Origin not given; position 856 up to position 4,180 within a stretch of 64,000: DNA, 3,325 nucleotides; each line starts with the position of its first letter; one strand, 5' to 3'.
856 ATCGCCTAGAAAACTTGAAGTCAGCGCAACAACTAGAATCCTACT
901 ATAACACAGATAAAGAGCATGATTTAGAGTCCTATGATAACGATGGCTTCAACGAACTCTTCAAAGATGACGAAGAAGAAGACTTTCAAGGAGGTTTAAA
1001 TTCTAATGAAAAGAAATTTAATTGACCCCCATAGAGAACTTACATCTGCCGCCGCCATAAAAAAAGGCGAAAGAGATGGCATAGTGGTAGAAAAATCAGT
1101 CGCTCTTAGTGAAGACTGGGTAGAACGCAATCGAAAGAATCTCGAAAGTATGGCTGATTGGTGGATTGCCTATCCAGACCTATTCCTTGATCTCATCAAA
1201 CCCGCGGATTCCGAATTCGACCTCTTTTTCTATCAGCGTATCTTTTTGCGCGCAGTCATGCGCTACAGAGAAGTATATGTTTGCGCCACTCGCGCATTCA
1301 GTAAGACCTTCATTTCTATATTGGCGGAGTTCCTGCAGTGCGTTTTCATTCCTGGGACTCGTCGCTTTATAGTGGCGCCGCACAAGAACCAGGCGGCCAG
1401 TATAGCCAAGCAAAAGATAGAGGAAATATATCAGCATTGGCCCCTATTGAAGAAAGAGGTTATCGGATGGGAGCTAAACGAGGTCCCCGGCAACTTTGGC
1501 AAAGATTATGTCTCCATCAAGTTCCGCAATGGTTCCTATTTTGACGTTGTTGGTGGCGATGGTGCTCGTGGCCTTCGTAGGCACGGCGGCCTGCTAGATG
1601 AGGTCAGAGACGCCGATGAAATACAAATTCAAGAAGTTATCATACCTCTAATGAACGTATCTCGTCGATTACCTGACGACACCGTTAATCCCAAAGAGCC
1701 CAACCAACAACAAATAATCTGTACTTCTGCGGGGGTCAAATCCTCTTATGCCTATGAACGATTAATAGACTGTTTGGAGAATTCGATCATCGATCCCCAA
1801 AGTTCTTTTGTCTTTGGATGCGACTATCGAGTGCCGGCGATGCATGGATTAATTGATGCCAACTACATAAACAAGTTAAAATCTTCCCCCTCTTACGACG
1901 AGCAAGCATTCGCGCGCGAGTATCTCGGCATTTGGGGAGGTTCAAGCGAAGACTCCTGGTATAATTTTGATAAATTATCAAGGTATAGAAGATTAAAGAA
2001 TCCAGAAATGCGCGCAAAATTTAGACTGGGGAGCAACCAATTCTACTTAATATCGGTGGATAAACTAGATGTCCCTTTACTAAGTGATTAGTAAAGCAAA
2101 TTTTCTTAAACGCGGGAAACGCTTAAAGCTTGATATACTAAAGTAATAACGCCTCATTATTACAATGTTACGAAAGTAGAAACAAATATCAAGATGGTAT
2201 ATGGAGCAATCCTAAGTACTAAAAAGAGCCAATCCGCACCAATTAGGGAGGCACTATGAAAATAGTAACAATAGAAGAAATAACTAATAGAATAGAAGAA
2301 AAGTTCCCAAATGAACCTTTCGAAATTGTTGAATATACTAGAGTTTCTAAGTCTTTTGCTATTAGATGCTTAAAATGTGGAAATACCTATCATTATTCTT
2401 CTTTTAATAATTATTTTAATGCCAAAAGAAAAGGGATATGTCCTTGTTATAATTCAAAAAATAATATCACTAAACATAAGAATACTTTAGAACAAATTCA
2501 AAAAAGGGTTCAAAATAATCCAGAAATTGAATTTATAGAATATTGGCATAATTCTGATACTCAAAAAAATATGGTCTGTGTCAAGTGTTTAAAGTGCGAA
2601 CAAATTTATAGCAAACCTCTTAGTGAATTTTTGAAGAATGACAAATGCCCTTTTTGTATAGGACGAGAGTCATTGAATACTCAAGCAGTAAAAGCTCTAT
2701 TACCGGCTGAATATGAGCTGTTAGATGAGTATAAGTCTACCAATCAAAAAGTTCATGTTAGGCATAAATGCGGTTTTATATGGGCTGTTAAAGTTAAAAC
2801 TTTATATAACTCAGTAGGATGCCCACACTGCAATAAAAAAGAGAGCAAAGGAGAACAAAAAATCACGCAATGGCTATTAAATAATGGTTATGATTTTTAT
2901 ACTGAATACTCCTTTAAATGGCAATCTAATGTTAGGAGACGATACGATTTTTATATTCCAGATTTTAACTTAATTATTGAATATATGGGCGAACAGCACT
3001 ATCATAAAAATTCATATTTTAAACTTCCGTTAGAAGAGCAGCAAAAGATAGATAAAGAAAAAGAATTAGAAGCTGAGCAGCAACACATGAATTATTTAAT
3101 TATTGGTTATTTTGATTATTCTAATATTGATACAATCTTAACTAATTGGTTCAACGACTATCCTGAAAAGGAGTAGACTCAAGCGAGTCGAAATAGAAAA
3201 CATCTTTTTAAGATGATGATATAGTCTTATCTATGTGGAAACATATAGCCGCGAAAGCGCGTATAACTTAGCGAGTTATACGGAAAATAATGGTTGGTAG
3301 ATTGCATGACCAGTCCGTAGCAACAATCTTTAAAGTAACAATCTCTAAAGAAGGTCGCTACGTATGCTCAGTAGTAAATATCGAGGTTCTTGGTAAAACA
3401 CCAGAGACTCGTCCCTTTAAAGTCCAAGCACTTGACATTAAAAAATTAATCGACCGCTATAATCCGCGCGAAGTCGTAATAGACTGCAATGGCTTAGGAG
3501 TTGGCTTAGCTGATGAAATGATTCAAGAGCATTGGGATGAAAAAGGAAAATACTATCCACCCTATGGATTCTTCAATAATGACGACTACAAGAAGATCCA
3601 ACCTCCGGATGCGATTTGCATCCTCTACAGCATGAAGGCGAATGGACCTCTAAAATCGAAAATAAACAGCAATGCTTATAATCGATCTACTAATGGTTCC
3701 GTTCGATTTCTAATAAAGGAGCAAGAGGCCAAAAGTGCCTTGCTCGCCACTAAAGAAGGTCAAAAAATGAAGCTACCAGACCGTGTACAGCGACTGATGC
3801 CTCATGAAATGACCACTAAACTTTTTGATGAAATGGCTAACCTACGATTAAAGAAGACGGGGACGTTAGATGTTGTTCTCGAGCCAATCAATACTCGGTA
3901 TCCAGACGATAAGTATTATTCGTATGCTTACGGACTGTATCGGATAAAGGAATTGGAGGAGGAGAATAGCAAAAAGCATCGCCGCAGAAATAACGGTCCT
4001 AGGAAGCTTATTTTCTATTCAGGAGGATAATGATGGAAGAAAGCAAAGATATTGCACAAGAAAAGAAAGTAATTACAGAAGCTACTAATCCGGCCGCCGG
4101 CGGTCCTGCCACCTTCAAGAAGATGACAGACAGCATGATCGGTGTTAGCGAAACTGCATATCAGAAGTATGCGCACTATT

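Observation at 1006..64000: Seven group I introns plus one intein in a single 64-kb phage window, carrying four homing-endonuclease families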

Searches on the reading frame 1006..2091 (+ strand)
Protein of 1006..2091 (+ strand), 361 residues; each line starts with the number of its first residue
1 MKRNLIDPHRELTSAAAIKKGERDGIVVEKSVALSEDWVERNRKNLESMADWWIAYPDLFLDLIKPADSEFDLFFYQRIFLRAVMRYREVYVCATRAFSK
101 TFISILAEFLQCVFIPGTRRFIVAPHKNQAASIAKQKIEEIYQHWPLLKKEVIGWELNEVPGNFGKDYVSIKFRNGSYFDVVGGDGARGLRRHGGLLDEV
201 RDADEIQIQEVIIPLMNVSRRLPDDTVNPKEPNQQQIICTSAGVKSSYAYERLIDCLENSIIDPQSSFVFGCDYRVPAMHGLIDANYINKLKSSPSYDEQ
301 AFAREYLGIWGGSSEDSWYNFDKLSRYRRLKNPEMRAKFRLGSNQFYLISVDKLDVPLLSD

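Call 9: search_protein_families(library=pfam, proteins=[window:1006-2091:+], max_evalue=0.01)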
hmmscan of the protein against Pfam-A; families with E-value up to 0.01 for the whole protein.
window:1006-2091:+ (361 aa): 1 family
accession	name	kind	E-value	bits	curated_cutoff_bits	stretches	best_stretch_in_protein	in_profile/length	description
PF03237.21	Terminase_6N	-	0.0083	16.2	22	0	286-325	178-214/215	Terminase large subunit, T4likevirus-type, N-terminal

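Call 10: search_protein_families(library=phrogs, proteins=[window:1006-2091:+], max_evalue=0.001)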
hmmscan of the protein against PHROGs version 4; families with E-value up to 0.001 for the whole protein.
window:1006-2091:+ (361 aa): 3 families
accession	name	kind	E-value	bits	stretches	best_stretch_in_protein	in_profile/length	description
phrog_15503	-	unknown function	1.5e-48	166.3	1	29-221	27-213/245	-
phrog_2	-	head and packaging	3e-18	66.9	1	37-326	235-467/807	terminase large subunit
phrog_9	-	head and packaging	6.9e-09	36.1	1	76-325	205-467/812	terminase large subunit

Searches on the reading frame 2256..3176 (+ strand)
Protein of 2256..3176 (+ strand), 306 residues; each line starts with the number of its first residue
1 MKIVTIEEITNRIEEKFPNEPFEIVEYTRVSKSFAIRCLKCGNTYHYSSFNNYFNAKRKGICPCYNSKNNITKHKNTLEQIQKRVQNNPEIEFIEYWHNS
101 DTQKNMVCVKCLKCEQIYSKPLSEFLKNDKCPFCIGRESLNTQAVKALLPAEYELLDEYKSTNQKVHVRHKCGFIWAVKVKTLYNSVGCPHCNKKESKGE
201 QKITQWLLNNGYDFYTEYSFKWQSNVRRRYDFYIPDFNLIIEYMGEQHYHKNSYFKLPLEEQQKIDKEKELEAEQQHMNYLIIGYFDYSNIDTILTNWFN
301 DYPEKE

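Call 7: search_protein_families(library=pfam, proteins=[window:2256-3176:+], max_evalue=0.01)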
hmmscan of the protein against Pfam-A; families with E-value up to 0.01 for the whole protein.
window:2256-3176:+ (306 aa): 1 family
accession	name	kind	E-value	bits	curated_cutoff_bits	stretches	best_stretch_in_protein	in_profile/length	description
PF05265.19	DUF723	-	1.1e-05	25.7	20.9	1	4-57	3-53/60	Protein of unknown function (DUF723)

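Call 10: search_protein_families(library=phrogs, proteins=[window:2256-3176:+], max_evalue=0.001)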
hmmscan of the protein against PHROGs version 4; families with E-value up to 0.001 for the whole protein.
window:2256-3176:+ (306 aa): 6 families
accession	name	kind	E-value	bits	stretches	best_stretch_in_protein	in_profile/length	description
phrog_559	-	DNA, RNA and nucleotide metabolism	1.4e-42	147.3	1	4-301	123-413/607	HNH endonuclease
phrog_4538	-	unknown function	2.2e-21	77.2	1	159-286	191-318/447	-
phrog_9084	-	DNA, RNA and nucleotide metabolism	2.4e-17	64.6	1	185-298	49-164/187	homing endonuclease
phrog_7140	-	DNA, RNA and nucleotide metabolism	6.6e-13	49.2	1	180-295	106-225/423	intron encoded nuclease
phrog_681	-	DNA, RNA and nucleotide metabolism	8.9e-13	48.7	1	5-200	239-435/576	endonuclease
phrog_503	-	unknown function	8.7e-05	23.3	1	179-246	14-79/144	-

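Call 41: search_protein_families(library=ncbifam, proteins=[window:2256-3176:+], max_evalue=1)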
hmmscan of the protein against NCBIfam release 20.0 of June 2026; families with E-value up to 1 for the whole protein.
window:2256-3176:+ (306 aa): 4 families
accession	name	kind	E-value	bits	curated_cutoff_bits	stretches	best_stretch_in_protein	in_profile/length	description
NF047912.1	ECs_2282_CxxC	subfamily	0.007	16.3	37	0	95-120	14-39/60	ECs_2282 family putative zinc-binding protein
NF003045.0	PRK03954.1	equivalog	0.045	13.9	162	0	34-55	92-113/121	ribonuclease P protein component 4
NF033472.1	AAC_2p_IIb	exception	0.084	12.1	390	1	45-119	80-152/228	kasugamycin N-acetyltransferase AAC(2')-IIb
TIGR02190.1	GlrX-dom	hypoth_equivalog_domain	0.24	11.3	99.3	0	182-196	11-25/79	glutaredoxin-family domain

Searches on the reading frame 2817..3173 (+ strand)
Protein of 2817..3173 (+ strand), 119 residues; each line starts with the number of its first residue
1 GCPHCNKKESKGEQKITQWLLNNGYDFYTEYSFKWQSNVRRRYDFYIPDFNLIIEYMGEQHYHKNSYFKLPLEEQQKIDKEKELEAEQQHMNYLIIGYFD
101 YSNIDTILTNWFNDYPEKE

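Call 40: search_protein_families(library=pfam, proteins=[window:2817-3173:+], max_evalue=10)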
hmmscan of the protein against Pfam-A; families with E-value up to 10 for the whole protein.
seq(119 aa): 1 family
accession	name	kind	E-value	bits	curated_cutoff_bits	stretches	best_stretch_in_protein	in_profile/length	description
PF04480.18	DUF559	-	0.093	13.1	20.6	1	26-67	28-70/109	Protein of unknown function (DUF559)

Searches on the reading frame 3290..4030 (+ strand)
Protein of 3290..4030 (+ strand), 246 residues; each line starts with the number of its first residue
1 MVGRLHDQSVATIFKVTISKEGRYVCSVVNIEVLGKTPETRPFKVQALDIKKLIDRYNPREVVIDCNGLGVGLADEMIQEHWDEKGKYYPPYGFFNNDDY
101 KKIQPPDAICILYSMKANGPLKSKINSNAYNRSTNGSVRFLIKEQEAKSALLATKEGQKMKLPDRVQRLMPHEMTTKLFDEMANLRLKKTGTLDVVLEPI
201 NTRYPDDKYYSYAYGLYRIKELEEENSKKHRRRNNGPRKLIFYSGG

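Call 9: search_protein_families(library=pfam, proteins=[window:3290-4030:+], max_evalue=0.01)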
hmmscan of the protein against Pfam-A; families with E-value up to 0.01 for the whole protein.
window:3290-4030:+ (246 aa): 0 families

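Call 10: search_protein_families(library=phrogs, proteins=[window:3290-4030:+], max_evalue=0.001)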
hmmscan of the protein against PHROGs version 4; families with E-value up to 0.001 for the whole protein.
window:3290-4030:+ (246 aa): 2 families
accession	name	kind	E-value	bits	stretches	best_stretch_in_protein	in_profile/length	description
phrog_24618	-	unknown function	7.5e-26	92.2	1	15-232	3-220/230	-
phrog_26582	-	unknown function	9.6e-07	29.4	1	39-232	151-346/363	-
